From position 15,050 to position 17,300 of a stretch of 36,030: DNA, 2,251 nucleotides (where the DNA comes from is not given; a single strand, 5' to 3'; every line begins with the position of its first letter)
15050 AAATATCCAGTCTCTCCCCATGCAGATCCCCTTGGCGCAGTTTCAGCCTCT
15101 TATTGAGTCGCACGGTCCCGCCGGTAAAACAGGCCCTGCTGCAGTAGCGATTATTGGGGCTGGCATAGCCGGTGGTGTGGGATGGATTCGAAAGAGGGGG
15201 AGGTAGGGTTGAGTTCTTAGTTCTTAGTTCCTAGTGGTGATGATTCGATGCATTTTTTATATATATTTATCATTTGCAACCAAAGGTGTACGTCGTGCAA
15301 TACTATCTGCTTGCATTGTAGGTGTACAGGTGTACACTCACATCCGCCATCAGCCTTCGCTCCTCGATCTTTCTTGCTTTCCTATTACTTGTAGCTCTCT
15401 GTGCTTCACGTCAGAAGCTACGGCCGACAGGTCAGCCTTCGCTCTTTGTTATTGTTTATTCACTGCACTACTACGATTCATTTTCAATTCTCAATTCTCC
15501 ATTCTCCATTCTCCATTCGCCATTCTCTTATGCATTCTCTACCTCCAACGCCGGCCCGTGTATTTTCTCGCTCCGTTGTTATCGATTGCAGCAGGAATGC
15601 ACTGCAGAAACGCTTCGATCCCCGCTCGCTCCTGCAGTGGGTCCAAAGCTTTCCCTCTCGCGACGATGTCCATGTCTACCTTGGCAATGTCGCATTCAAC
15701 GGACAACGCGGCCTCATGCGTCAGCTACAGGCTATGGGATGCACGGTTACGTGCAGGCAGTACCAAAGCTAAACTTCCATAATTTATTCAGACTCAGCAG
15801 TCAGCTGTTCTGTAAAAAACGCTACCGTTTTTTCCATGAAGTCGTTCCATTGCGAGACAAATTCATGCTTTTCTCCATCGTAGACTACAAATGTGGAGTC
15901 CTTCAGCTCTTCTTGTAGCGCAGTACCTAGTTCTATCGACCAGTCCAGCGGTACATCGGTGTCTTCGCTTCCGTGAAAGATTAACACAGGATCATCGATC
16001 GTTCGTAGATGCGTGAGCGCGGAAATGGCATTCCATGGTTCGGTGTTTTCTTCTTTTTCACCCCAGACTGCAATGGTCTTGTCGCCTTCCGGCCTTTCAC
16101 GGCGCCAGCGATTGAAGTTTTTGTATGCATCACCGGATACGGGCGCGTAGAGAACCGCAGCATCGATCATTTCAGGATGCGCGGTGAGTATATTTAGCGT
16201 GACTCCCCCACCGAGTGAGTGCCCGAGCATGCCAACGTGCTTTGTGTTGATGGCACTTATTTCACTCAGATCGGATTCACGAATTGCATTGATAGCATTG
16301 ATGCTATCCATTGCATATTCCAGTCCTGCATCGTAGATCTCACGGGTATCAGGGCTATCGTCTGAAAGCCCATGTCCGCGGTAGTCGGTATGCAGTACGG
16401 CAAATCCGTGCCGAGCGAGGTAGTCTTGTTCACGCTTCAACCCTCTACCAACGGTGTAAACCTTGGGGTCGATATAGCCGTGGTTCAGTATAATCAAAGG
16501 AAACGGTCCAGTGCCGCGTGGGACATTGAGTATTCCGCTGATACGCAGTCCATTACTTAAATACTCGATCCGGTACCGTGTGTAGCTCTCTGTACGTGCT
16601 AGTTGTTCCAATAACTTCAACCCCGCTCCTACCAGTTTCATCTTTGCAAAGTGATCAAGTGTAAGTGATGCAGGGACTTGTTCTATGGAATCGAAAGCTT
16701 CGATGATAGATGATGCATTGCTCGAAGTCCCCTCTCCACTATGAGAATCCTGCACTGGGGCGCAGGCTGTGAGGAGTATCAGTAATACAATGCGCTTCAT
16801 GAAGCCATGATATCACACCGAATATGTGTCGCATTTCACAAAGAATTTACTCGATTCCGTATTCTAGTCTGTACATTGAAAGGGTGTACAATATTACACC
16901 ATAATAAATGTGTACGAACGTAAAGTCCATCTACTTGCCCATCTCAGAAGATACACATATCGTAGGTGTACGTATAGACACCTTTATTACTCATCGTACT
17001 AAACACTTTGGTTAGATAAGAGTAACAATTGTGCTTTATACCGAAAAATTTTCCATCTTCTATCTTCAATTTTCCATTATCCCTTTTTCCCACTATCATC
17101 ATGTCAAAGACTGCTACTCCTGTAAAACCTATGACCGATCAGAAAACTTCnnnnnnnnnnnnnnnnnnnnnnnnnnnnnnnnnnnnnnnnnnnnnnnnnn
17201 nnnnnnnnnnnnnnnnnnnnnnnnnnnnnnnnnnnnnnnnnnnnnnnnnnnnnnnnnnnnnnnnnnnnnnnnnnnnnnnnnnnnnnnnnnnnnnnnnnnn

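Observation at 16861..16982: LexA-box-like GGTGT-N8-ACACC palindromes in the divergent hydrolase/recA control region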

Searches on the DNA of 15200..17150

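Call 93: search_rna_families(source=window, start=15200, end=17150, threshold=evalue, max_evalue=1)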
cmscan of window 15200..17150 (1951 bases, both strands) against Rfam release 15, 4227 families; matches with E-value up to 1: 1.
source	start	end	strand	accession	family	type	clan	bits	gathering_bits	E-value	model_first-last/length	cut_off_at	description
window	17012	17107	-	RF01295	SCARNA7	Gene; snRNA; snoRNA; scaRNA;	-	14.9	65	0.58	1-330/330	no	Small Cajal body-specific RNA 7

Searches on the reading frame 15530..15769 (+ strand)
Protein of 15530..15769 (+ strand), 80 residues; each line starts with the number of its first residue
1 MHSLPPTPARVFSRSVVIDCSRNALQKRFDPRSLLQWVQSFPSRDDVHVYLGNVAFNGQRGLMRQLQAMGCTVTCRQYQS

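Call 20: search_protein_families(library=pfam, proteins=[window:15532-15769:+], max_evalue=0.01)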
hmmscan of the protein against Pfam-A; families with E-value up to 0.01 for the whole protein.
window:15532-15769:+ (79 aa): 0 families

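Call 30: find_homologous_proteins(query=window:15532-15769:+, max_evalue=0.001)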
Query window:15532-15769:+: 1 candidates shared short words with the query, none scored E <= 0.001.

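Call 35: search_protein_families(library=pfam, proteins=[window:15530-15769:+], max_evalue=1)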
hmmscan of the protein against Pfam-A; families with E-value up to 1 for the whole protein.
window:15530-15769:+ (80 aa): 0 families

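Call 36: find_related_loci(query=A2, collection=metagenome_contigs, flank=10000)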
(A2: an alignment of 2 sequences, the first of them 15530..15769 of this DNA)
Query A2 (80 aa) in metagenome_contigs; peptide patterns used: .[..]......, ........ (x = any residue, [..] = any of these).
64 stretches matched a pattern; 6 encode a relative of the query (tblastn E <= 1e-3); 6 distinct loci.
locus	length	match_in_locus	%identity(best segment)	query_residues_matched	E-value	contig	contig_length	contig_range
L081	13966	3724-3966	69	1-80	2e-35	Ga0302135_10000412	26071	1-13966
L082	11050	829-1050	74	7-80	2e-34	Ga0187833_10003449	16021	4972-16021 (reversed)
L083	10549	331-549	74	7-79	2e-34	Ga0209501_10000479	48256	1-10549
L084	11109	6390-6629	69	1-79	2e-34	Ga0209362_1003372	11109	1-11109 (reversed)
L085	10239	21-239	74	7-79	6e-33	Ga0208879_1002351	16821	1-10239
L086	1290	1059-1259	72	13-79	7e-32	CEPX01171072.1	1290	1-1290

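Call 47: find_homologous_proteins(query=window:15530-15769:+, max_evalue=0.001)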
Query window:15530-15769:+ (80 aa): 15 proteins with E <= 0.001 among 16 candidates.
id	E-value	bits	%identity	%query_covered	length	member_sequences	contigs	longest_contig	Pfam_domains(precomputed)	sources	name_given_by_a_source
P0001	3.8e-29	118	69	100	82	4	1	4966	-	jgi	-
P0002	8.9e-29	117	71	99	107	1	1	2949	-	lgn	-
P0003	1.4e-28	116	74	88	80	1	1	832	-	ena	-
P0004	1.7e-28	116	79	84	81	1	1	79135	-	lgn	-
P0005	1.8e-28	116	79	84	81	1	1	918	-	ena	-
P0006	2.4e-28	115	75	85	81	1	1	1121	-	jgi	-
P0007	3.8e-28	115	69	99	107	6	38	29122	-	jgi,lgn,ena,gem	jgi:hypothetical protein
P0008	8.1e-28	113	79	84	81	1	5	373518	-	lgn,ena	-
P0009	3.3e-27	112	76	88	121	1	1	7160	-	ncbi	-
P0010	3.7e-27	111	72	90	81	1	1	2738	-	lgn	-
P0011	1.5e-25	106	72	90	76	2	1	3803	-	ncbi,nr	ncbi:MAG: hypothetical protein KC680_03650, partial [Candidatus Peregrinibacteria bacterium]|nr:hypo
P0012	6.8e-24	101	68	94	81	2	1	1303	-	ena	-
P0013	1.1e-23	100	63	99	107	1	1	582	-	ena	-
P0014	8.6e-23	98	79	70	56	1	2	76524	-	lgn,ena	-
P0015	1.1e-22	97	78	68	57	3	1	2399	-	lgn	-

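Call 51: find_encoding_contigs(protein=P0008, flank=10000, max_places=5)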
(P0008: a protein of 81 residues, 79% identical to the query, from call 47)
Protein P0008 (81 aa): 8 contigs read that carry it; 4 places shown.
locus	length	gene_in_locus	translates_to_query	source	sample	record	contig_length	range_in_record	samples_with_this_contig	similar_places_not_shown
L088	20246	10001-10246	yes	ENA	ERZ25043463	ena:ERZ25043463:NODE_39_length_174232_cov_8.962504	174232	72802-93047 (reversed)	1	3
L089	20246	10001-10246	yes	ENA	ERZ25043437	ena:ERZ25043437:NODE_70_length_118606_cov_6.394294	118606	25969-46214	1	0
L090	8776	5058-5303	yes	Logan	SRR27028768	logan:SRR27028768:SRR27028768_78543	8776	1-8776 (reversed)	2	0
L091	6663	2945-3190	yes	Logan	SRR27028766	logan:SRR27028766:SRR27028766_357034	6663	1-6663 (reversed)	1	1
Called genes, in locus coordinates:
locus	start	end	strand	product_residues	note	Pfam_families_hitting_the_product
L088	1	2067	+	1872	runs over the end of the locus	PF13948:DUF4215 (weak)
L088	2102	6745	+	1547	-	-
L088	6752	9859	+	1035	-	-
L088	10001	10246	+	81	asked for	-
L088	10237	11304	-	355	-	PF03572:Peptidase_S41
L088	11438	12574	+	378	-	PF00154:RecA_N, PF06745:ATPase (weak), PF08423:Rad51, PF27531:MT3502_N (weak), PF01637:ATPase_2 (faint), PF13479:AAA_24 (faint), PF21096:RecA_C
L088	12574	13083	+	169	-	PF00293:NUDIX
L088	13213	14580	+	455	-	PF00772:DnaB, PF13481:AAA_25, PF03796:DnaB_C, PF06745:ATPase (weak)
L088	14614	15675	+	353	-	PF00953:Glycos_transf_4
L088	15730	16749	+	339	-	PF00044:Gp_dh_N, PF02800:Gp_dh_C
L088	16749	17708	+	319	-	PF00316:FBPase, PF18913:FBPase_C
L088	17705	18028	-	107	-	-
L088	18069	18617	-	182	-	-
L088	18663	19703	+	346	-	PF13439:Glyco_transf_4 (faint), PF20706:GT4-conflict, PF00534:Glycos_transf_1, PF13692:Glyco_trans_1_4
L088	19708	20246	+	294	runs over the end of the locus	PF01513:NAD_kinase, PF20143:NAD_kinase_C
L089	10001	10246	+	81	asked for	-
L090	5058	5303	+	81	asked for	-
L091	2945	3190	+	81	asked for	-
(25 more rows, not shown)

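Call 54: search_protein_families(library=pfam, proteins=[L081:4218-4721:+, L082:1407-1784:+, L081:6073-6492:+, L085:3610-3831:+, L085:3996-4376:-, L083:9406-10035:-], max_evalue=0.1)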
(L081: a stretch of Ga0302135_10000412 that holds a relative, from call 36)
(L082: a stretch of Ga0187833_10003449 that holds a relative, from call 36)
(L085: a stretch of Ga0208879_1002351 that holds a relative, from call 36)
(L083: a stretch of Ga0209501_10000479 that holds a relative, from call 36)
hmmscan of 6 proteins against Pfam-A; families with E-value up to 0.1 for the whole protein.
L081:4218-4721:+ (168 aa): 2 families
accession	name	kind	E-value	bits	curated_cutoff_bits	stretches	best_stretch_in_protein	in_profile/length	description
PF01850.27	PIN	-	3.4e-07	31.3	23.6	1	4-125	1-112/120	PIN domain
PF16289.11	PIN_12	-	0.0072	17.2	32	1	4-65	1-70/172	PIN domain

L082:1407-1784:+ (126 aa): 1 family
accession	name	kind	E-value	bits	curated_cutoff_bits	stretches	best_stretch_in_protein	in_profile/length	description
PF18557.6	NepR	-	0.052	13.6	25.7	1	103-116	12-25/35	Anti-sigma factor NepR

L081:6073-6492:+ (140 aa): 2 families
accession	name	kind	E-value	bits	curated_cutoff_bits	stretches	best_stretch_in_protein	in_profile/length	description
PF04480.18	DUF559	-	3.1e-32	111.1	20.6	1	21-128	3-108/109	Protein of unknown function (DUF559)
PF18741.7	MTES_1575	-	1.3e-09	38.4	38.2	1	48-128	11-96/96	REase_MTES_1575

L085:3610-3831:+ (74 aa): 0 families

L085:3996-4376:- (127 aa): 0 families

L083:9406-10035:- (210 aa): 0 families

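Call 58: predict_structure(alignment_id=A3)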
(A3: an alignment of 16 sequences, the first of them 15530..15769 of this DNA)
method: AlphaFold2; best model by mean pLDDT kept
length: 80 residues; sequences in the alignment: 16
mean_pLDDT: 64.5   pTM: 0.48
mean pLDDT of the five models: 64.5, 64.0, 63.1, 61.8, 60.1
residues with pLDDT >= 90: 0; 70-90: 34; 50-70: 33; < 50: 13
segments of 3 or more residues with pLDDT < 50: 1-12
pLDDT, mean of each block of 10 residues (from residue 1): 41 59 57 77 73 61 81 68
secondary structure, 60 per line:
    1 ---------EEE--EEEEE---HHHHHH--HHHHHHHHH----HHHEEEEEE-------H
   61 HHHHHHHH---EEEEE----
elements in order: E10-12 E15-19 H23-28 H31-39 E47-52 H60-68 E72-76

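Call 60: find_encoding_contigs(protein=P0009, flank=10000, max_places=3)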
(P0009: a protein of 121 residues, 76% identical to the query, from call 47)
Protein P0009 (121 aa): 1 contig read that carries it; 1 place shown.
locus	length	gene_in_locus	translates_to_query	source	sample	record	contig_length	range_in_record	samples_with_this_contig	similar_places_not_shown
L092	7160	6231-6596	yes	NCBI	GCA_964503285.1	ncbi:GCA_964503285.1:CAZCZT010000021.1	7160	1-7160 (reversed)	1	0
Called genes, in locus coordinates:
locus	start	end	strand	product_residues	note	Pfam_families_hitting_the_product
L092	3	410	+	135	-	?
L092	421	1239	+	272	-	-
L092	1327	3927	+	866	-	-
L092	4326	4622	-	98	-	-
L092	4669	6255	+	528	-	-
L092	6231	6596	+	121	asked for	-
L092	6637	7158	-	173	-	?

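Call 61: find_encoding_contigs(protein=P0014, flank=10000, max_places=3)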
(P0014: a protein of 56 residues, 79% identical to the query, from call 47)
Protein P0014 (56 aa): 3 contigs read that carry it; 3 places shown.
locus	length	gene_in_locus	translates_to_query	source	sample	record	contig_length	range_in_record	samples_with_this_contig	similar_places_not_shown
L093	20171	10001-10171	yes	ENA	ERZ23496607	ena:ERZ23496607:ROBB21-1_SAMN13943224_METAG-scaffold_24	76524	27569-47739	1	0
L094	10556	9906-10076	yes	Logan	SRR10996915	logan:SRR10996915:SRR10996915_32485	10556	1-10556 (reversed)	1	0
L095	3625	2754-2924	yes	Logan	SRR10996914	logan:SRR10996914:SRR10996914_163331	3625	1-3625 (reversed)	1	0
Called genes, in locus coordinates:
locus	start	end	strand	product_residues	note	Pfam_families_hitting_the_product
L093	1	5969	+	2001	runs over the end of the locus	PF13948:DUF4215 (weak)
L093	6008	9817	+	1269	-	-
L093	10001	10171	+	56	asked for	-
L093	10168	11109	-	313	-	PF00291:PALP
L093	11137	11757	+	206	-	PF01209:Ubie_methyltran, PF05148:Methyltransf_8 (weak), PF13489:Methyltransf_23, PF13847:Methyltransf_31, PF08241:Methyltransf_11, PF08242:Methyltransf_12, PF13649:Methyltransf_25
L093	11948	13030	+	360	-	PF13481:AAA_25 (faint), PF00154:RecA_N, PF08423:Rad51, PF06745:ATPase (weak), PF27531:MT3502_N (weak), PF21096:RecA_C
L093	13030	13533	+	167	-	PF00293:NUDIX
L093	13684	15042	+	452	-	PF00772:DnaB, PF13481:AAA_25, PF03796:DnaB_C, PF06745:ATPase (faint)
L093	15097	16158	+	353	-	PF00953:Glycos_transf_4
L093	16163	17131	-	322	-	-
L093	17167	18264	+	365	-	PF00044:Gp_dh_N, PF02800:Gp_dh_C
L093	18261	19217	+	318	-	PF00316:FBPase, PF18913:FBPase_C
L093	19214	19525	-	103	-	-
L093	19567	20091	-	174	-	-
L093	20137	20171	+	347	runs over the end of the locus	PF20706:GT4-conflict, PF00534:Glycos_transf_1, PF13692:Glyco_trans_1_4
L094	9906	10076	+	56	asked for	-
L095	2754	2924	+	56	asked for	-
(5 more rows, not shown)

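Call 63: fold_search(model_id=the predicted structure, library=pdb)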
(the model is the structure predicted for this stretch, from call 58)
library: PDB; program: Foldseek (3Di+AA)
matches with E <= 10: 706; with E <= 0.001: 0
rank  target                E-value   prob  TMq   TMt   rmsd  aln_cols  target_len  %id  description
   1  4m6w_A                1.7e-01  0.84  0.52  0.24   3.9        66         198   15  Crystal structure of the C-terminal segment of FANCM in complex with FAAP24 (released 2013-10-02)
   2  8one_A                4.1e-01  0.41  0.45  0.07   3.6        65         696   23  Crystal Structure of full-length Human Lysyl Hydroxylase LH3 - Asp190Ser mutant - Cocrystal with Fe2+, Mn2+, UDP-Gluco (released 2023-07-19)
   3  8zgc_A                5.1e-01  0.47  0.50  0.07   2.9        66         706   23  Human lysine O-link glycosylation complex, LH3/ColGalT1 with bound UDP-galactose (released 2025-03-19)
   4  6fxk_A                5.1e-01  0.41  0.43  0.07   2.9        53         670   26  Crystal Structure of full-length Human Lysyl Hydroxylase LH3 (released 2018-08-22)
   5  6fxm_A                5.4e-01  0.44  0.43  0.07   2.9        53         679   26  Crystal Structure of full-length Human Lysyl Hydroxylase LH3 - Cocrystal with Mn2+ (released 2018-08-22)
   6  5xt2_A                5.8e-01  0.35  0.45  0.22   3.7        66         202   17  Crystal structures of full-length FixJ from B. japonicum crystallized in space group P212121 (released 2018-05-23)
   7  6fxr_A                6.2e-01  0.38  0.43  0.06   2.9        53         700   26  Crystal Structure of full-length Human Lysyl Hydroxylase LH3 - Cocrystal with Fe2+, Mn2+, UDP-Gal (released 2018-08-22)
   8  5vhp_B                6.2e-01  0.20  0.41  0.20   5.4        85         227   10  Conformational Landscape of the p28-Bound Human Proteasome Regulatory Particle (released 2017-08-23)
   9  3kks_A                7.6e-01  0.47  0.44  0.25   3.8        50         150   16  Crystal structure of catalytic core domain of BIV integrase in crystal form II (released 2010-09-22)
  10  3gfy_B                7.6e-01  0.38  0.46  0.13   3.3        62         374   14  Klebsiella pneumoniae BlrP1 with FMN and cyclic diGMP, no metal ions (released 2009-06-23)
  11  4nbw_A                7.6e-01  0.30  0.43  0.17   3.6        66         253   17  Crystal structure of FabG from Plesiocystis pacifica (released 2013-12-04)
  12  3dzd_A                7.6e-01  0.25  0.44  0.13   4.5        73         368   15  Crystal structure of sigma54 activator NTRC4 in the inactive state (released 2008-11-25)
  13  4p0t_A                8.2e-01  0.38  0.50  0.30   3.4        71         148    7  Crystal structure of human centromere protein M (released 2014-07-09)
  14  6p61_A                8.2e-01  0.25  0.46  0.24   4.0        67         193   10  Structure of a Glycosyltransferase from Leptospira borgpetersenii serovar Hardjo-bovis (strain JB197) (released 2019-07-10)
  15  6k6r_A                8.7e-01  0.15  0.40  0.30   6.2        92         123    5  Crystal structure of Saccharomyces cerevisiae single domain sulfurtranferase RDL2 (released 2019-11-06)
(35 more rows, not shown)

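Call 73: search_protein_representatives(alignment_id=A3)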
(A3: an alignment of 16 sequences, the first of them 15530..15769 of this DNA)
Query: 16 sequences, 81 profile positions. Proteins with E-value up to 0.001 (for the whole library): 90; up to 1e-10: 6; up to 1e-30: 2. The best 90 are listed.
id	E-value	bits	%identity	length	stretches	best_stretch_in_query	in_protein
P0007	2.6e-47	174.9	-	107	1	1-81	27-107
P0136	6.0e-31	122.5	-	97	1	11-80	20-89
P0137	1.4e-29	118.1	-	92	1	3-81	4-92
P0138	3.7e-25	103.9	-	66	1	27-81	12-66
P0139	3.2e-20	88.1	-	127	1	7-77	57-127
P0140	2.6e-11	59.5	-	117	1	15-80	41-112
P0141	1.3e-10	57.4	-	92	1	8-80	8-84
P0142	2.5e-10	56.4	-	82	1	8-77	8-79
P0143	3.0e-10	56.1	-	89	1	7-78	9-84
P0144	6.5e-10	55.1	-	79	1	7-78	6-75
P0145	7.2e-10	54.9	-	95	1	12-77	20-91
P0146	9.1e-10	54.6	-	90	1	11-80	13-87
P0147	9.3e-10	54.6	-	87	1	10-80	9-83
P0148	3.1e-09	52.9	-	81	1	12-80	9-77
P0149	6.1e-09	52.0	-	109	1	2-80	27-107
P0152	3.0e-08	49.7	-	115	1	2-78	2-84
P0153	4.0e-08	49.4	-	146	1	10-77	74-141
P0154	6.8e-08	48.6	-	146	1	11-77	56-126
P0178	3.7e-06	43.1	-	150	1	1-77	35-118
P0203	1.0e-04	38.5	-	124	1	7-77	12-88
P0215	3.5e-04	36.7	-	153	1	16-77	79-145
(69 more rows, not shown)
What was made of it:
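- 15530..15772 (+): Previously unannotated gene for an 80-aa basic protein (pI 10.3), with the signature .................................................. There are 15 homologues at 63-79% identity (call 47) and 90 clusters at E<=0.001 (call 73).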

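Call 81: search_protein_families(library=pfam, proteins=[P0139, P0140, P0153, P0154, P0178, P0215, P0141, P0145, P0152, P0203], max_evalue=0.1)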
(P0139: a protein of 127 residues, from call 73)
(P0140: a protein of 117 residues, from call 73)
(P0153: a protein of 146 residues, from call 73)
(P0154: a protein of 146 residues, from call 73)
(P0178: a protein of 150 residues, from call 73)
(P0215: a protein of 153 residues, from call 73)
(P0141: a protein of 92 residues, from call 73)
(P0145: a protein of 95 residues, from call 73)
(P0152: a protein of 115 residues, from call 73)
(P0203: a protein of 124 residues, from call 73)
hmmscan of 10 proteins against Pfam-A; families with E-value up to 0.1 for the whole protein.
P0139 (127 aa): 2 families
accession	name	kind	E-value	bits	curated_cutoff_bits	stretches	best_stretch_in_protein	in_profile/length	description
PF11264.13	ThylakoidFormat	-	0.0045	17.1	27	1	32-119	39-127/216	Thylakoid formation protein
PF19209.5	CoV_S1_C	-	0.018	15.6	27.1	1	52-93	14-55/58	Coronavirus spike glycoprotein S1, C-terminal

P0140 (117 aa): 0 families

P0153 (146 aa): 0 families

P0154 (146 aa): 2 families
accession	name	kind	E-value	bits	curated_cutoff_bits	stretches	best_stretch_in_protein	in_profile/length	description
PF03096.20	Ndr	-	0.013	14.7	23.3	1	56-125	156-224/283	Ndr family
PF02446.23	Glyco_hydro_77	-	0.036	13.4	25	1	65-115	362-415/465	4-alpha-glucanotransferase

P0178 (150 aa): 0 families

P0215 (153 aa): 1 family
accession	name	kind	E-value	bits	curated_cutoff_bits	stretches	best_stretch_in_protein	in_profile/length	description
PF01882.25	DUF58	-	0.04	13.5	23.4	1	40-143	63-162/216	Protein of unknown function DUF58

P0141 (92 aa): 0 families

P0145 (95 aa): 1 family
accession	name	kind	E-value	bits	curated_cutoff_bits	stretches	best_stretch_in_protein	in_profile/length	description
PF01936.24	NYN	-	0.055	14.4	24.2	1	26-90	5-64/145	NYN domain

P0152 (115 aa): 0 families

P0203 (124 aa): 0 families
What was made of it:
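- Tried and rejected: One remote member has a sub-threshold NYN hit, E 0.055 (call 81).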

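Call 83: search_protein_families(library=ncbifam, proteins=[window:15530-15769:+], max_evalue=0.01)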
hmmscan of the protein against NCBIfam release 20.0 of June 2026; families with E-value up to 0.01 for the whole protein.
window:15530-15769:+ (80 aa): 0 families
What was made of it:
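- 15530..15772 (+): There is no Pfam or NCBIfam hit (calls 35, 83).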
